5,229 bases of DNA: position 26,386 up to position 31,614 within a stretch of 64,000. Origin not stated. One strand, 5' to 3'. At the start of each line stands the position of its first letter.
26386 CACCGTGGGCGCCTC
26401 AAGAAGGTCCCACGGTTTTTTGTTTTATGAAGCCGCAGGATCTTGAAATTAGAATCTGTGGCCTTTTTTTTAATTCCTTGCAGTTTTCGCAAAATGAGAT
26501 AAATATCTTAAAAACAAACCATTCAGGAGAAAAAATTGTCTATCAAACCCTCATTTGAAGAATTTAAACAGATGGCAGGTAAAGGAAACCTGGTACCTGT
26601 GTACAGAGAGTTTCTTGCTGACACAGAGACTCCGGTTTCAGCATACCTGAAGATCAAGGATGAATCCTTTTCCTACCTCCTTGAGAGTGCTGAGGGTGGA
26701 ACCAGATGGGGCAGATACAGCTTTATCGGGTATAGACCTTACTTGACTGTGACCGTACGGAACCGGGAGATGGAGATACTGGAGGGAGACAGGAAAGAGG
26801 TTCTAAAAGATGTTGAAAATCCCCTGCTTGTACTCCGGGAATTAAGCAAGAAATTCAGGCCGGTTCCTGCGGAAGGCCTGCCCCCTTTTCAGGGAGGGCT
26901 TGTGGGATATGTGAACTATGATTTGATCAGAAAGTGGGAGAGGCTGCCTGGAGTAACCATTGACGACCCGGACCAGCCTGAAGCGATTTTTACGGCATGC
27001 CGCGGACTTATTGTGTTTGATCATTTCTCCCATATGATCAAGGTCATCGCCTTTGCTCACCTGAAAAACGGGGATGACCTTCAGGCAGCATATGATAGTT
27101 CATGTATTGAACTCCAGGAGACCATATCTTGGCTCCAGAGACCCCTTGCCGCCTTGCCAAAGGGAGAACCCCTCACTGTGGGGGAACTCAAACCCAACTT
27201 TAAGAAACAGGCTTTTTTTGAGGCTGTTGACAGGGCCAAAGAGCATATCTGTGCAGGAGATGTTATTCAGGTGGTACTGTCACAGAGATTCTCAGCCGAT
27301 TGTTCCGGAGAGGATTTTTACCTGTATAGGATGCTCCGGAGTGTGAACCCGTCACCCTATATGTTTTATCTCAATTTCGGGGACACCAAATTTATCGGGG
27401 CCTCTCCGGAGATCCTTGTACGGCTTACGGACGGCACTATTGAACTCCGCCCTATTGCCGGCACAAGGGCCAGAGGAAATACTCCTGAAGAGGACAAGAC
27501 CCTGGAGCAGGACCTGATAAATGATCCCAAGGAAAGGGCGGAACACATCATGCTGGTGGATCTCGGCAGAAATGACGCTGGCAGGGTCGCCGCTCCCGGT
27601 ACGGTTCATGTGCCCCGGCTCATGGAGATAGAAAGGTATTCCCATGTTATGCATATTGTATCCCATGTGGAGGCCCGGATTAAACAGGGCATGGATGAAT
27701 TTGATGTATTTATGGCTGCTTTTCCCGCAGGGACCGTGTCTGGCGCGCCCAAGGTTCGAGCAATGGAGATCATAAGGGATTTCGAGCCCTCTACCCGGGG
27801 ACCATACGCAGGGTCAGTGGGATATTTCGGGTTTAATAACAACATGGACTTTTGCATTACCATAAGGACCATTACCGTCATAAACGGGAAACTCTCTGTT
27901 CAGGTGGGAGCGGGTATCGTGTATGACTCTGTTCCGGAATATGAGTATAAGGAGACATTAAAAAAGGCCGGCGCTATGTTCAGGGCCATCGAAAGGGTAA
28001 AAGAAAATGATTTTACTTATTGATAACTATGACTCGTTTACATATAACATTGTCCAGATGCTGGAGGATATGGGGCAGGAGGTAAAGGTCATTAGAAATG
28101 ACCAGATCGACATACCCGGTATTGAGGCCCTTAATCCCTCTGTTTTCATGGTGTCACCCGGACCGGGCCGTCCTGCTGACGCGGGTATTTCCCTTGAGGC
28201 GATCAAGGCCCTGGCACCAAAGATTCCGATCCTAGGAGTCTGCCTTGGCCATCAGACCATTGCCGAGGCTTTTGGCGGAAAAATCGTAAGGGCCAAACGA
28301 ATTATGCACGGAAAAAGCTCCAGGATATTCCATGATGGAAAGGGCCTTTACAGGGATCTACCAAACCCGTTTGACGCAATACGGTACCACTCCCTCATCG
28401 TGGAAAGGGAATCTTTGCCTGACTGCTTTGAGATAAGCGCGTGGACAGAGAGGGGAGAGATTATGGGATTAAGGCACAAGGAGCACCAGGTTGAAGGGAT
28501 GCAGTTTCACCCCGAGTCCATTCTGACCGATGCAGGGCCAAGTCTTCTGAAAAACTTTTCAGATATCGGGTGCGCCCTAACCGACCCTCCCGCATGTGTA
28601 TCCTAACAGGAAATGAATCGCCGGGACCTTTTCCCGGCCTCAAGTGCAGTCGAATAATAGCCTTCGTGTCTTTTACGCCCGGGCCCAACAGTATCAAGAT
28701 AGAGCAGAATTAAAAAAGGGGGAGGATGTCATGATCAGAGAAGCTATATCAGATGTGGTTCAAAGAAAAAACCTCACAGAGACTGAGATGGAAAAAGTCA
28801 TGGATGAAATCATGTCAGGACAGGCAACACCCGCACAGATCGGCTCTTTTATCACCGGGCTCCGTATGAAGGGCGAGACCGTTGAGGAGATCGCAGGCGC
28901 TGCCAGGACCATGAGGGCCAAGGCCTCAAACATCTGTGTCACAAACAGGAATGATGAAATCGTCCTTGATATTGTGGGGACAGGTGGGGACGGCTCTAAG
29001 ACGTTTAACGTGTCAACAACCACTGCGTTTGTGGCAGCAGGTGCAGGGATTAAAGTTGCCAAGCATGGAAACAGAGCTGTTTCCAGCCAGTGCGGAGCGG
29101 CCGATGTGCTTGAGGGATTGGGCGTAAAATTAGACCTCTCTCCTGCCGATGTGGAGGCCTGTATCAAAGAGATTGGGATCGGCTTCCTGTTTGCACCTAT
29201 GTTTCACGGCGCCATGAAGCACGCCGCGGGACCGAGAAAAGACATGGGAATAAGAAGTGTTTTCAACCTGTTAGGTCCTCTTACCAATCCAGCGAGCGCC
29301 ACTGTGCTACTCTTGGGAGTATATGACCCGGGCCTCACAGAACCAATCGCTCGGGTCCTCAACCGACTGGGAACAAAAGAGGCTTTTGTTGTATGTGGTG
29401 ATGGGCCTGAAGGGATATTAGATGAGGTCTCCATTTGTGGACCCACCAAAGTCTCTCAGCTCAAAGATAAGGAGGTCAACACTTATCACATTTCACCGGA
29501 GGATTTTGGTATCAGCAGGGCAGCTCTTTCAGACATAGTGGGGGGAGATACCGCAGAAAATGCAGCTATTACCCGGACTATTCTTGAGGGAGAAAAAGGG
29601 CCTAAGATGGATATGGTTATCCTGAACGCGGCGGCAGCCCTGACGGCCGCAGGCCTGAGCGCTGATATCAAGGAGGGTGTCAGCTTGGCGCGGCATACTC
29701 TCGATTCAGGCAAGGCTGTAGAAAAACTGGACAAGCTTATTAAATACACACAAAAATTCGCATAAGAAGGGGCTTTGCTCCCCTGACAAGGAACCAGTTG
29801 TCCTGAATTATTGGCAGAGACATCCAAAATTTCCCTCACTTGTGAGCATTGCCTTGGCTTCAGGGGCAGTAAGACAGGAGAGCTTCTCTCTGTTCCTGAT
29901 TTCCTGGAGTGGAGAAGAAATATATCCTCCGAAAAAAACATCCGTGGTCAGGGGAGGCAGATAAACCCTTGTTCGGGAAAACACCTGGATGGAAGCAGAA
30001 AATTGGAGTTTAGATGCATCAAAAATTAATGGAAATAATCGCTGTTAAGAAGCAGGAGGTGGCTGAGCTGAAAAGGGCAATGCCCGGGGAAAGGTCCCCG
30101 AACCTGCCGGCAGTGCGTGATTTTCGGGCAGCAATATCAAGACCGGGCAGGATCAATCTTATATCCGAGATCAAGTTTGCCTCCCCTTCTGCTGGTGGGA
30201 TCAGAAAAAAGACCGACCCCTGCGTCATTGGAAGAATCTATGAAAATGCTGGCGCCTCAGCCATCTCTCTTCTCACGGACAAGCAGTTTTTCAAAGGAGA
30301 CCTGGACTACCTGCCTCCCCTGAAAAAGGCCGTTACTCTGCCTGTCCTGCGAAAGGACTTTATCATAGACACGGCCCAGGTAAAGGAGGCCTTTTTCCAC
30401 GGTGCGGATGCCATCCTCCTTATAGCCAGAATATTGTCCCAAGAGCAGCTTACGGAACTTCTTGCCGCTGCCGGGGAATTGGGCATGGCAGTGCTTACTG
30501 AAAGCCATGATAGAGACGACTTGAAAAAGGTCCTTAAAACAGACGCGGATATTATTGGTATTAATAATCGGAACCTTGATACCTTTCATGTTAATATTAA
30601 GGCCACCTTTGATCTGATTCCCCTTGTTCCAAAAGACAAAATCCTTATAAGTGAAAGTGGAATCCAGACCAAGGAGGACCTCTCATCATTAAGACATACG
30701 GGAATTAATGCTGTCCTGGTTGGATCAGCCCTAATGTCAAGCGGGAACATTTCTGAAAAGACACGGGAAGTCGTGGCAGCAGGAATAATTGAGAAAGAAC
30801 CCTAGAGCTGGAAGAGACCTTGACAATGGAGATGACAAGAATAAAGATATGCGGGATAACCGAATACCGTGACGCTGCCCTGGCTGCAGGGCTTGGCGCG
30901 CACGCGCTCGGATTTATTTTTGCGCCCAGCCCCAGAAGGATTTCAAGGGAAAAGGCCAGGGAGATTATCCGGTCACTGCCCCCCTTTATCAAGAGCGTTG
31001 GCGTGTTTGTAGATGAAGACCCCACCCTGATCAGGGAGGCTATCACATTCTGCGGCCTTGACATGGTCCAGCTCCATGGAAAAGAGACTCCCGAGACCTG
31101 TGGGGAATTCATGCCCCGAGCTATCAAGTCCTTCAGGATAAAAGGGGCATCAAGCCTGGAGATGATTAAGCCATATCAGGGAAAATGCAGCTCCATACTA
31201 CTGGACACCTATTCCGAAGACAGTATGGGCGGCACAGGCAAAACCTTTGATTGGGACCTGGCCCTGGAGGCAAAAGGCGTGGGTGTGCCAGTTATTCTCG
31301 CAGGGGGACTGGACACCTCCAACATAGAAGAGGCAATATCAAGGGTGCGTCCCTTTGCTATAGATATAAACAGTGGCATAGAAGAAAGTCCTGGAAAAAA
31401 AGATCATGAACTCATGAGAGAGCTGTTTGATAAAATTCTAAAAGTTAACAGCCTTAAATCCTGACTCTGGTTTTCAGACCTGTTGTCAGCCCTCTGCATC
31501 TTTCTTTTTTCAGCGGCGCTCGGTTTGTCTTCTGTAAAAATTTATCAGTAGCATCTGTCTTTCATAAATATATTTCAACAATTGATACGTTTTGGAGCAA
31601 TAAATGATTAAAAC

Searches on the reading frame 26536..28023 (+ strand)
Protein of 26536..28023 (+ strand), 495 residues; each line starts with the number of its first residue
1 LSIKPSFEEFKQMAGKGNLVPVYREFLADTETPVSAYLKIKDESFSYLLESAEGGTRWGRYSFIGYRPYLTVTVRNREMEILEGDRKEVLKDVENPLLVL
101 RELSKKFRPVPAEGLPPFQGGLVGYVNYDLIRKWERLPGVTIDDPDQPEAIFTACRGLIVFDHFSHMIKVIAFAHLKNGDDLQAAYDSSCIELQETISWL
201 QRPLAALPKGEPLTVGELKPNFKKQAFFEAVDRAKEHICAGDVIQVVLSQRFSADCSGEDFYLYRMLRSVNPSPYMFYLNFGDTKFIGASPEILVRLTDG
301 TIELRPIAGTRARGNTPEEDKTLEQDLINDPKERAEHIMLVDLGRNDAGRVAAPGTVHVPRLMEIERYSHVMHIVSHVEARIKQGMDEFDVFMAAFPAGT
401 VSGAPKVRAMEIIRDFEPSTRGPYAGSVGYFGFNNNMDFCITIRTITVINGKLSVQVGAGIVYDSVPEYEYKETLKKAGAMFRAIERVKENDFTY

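Call 40: search_protein_families(library=pfam, proteins=[window:26536-28023:+])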
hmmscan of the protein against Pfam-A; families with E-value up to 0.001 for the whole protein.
window:26536-28023:+ (495 aa): 2 families
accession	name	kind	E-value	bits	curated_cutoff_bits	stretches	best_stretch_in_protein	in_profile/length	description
PF00425.24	Chorismate_bind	-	2.8e-93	312.6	27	1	224-477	2-257/257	chorismate binding enzyme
PF04715.19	Anth_synt_I_N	-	1.1e-36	126.6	23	1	29-166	1-136/140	Anthranilate synthase component I, N terminal region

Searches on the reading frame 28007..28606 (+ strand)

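Call 40: search_protein_families(library=pfam, proteins=[window:28007-28606:+])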
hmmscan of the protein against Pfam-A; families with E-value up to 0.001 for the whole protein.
window:28007-28606:+ (199 aa): 2 families
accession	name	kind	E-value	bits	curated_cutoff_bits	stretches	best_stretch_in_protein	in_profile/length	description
PF00117.34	GATase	-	3.9e-61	206.5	22.8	1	3-184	1-186/190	Glutamine amidotransferase class-I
PF07722.19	Peptidase_C26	-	7.3e-09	36.2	20.5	1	67-170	100-219/219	Peptidase C26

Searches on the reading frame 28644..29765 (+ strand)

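Call 40: search_protein_families(library=pfam, proteins=[window:28644-29765:+])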
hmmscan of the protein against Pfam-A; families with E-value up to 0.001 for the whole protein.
window:28644-29765:+ (373 aa): 2 families
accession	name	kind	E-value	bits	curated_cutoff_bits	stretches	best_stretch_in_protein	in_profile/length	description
PF00591.27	Glycos_transf_3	-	2.8e-90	302.8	27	1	106-358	3-252/253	Glycosyl transferase family, a/b domain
PF02885.22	Glycos_trans_3N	-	6e-25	87.2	26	1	33-94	2-63/63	Glycosyl transferase family, helical bundle domain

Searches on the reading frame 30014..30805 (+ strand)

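Call 40: search_protein_families(library=pfam, proteins=[window:30014-30805:+])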
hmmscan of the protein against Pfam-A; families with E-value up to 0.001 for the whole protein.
window:30014-30805:+ (263 aa): 2 families
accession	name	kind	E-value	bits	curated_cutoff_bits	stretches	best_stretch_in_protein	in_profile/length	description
PF00218.27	IGPS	-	3.1e-80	269.5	27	1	6-252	2-253/254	Indole-3-glycerol phosphate synthase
PF01729.25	QRPTase_C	-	0.00012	22.3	23.1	1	160-242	83-160/169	Quinolinate phosphoribosyl transferase, C-terminal domain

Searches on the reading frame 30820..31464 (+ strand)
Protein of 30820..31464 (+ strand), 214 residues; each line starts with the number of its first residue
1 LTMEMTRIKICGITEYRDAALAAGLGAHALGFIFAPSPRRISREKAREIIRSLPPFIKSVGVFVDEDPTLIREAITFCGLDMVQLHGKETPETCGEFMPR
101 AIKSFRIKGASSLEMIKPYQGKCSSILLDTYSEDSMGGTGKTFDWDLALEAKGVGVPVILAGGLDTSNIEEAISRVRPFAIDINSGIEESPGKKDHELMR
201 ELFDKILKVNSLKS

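Call 40: search_protein_families(library=pfam, proteins=[window:30820-31464:+])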
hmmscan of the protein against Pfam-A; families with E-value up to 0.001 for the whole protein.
window:30820-31464:+ (214 aa): 1 family
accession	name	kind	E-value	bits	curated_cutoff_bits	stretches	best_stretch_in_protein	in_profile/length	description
PF00697.28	PRAI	-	4.4e-40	137.9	22.7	1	8-204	1-192/193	N-(5'phosphoribosyl)anthranilate (PRA) isomerase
